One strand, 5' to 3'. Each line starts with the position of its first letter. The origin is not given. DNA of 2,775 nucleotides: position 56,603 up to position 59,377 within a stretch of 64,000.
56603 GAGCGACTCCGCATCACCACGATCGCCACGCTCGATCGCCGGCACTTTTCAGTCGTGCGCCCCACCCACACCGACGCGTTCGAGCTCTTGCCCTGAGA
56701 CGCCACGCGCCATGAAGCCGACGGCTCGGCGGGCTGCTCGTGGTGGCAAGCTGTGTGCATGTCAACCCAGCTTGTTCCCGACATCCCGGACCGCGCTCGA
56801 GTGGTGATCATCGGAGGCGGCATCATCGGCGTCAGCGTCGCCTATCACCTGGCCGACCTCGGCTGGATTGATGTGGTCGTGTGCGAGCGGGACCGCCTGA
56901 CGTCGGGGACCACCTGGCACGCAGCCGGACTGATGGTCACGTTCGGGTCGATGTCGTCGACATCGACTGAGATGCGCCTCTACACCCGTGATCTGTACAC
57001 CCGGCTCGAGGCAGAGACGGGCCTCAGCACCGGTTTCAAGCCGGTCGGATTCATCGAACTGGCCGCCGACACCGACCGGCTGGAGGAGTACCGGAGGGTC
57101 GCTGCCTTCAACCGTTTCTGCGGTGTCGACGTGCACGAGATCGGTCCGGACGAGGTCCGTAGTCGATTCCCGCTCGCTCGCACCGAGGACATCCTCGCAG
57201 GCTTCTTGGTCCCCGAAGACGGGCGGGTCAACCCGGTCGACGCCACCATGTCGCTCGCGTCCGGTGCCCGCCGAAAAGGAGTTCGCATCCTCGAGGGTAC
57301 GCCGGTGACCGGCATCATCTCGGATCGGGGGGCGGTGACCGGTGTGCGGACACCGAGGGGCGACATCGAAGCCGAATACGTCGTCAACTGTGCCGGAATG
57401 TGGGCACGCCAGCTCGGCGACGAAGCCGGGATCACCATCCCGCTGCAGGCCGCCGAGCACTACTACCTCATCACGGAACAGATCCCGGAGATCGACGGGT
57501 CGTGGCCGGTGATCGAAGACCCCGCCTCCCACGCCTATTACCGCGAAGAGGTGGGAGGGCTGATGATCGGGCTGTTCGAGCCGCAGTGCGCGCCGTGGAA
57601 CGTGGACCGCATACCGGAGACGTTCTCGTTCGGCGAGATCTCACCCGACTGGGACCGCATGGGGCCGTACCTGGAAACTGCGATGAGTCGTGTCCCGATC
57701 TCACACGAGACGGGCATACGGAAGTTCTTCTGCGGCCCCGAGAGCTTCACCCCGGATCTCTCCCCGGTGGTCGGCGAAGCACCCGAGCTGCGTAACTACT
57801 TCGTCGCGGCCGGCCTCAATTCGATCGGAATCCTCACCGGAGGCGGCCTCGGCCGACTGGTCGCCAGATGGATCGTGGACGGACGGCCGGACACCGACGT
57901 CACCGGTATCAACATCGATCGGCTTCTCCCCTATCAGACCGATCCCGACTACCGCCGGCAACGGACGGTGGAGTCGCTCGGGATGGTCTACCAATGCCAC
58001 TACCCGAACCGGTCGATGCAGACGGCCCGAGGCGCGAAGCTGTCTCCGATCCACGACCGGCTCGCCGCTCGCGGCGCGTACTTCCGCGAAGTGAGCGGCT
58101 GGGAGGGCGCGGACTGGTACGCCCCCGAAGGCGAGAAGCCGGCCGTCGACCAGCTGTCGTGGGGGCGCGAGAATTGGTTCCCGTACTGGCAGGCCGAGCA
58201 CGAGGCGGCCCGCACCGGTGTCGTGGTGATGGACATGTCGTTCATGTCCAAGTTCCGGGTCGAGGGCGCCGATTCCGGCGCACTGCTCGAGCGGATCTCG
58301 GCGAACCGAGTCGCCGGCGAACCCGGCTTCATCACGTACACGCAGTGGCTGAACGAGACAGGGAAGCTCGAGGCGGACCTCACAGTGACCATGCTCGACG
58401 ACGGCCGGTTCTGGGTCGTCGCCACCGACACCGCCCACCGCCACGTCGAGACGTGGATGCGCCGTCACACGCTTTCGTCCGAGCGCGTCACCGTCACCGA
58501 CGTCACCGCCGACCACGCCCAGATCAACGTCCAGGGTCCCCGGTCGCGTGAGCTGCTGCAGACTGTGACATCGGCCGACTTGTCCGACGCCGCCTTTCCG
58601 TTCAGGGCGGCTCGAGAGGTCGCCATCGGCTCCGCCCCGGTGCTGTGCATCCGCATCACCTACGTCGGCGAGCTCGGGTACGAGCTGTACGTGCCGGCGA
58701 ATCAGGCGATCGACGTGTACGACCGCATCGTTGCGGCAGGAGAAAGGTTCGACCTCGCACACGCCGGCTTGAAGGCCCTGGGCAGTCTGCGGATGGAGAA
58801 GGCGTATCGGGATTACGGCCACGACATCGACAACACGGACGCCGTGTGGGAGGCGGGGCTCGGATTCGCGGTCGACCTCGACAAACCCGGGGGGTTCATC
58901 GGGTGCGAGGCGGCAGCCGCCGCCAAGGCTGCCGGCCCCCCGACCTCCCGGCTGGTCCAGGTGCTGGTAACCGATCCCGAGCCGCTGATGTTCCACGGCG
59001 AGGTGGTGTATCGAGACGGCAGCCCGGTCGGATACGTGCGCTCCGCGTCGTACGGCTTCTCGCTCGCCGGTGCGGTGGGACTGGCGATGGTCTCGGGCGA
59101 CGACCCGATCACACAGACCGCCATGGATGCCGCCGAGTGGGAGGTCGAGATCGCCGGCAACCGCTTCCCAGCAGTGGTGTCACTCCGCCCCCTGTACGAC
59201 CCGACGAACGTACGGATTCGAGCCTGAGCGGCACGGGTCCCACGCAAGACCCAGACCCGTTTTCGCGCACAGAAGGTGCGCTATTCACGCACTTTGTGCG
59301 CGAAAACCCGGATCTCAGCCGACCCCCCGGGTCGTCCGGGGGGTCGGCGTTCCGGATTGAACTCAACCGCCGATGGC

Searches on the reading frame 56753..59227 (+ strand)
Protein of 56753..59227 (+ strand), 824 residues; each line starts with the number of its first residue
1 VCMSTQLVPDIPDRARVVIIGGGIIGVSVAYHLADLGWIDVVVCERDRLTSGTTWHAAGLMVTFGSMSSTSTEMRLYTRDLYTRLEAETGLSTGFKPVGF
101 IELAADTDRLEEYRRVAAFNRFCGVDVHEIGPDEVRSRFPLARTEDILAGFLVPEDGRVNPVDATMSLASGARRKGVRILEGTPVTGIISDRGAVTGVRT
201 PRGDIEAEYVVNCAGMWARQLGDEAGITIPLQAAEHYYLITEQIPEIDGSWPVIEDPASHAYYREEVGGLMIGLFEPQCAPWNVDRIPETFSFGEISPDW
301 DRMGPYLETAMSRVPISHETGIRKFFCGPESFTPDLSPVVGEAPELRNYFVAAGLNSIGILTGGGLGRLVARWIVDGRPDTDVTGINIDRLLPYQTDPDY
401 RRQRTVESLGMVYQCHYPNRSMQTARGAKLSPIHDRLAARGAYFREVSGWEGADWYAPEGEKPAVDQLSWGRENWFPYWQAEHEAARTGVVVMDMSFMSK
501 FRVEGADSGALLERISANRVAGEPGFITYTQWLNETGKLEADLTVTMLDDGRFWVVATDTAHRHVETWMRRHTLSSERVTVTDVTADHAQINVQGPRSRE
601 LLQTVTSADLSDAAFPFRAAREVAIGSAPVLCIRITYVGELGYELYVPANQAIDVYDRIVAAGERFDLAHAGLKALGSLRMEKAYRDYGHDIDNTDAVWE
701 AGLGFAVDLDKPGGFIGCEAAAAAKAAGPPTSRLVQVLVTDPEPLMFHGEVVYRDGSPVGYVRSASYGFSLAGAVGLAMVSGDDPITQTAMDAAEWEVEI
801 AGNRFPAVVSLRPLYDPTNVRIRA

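Call 84: search_protein_families(library=pfam, proteins=[window:56753-59227:+], max_evalue=0.0001)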
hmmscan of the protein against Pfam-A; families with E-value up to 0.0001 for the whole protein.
window:56753-59227:+ (824 aa): 8 families
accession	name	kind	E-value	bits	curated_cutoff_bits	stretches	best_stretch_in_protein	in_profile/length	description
PF01571.26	GCV_T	-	3e-72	243.4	25.6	1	434-706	2-255/255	Aminomethyltransferase folate-binding domain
PF01266.30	DAO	-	3.9e-71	240.8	27.9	1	16-373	1-353/353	FAD dependent oxidoreductase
PF08669.17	GCV_T_C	-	9.3e-19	67.6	25.9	1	733-816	2-80/80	Glycine cleavage T-protein C-terminal barrel domain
PF16350.10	FAO_M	-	1.2e-13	51.4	27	1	376-431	1-56/56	FAD dependent oxidoreductase central domain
PF07992.20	Pyr_redox_2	-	2.6e-09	37.4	26.1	0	9-50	142-178/291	Pyridine nucleotide-disulphide oxidoreductase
PF00070.33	Pyr_redox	-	9.6e-08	32.9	22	0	16-47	1-31/82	Pyridine nucleotide-disulphide oxidoreductase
PF01494.25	FAD_binding_3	-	1.3e-06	28.4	22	1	15-228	2-170/349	FAD binding domain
PF00890.30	FAD_binding_2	-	4.3e-05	23.3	20.4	0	17-199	2-179/414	FAD binding domain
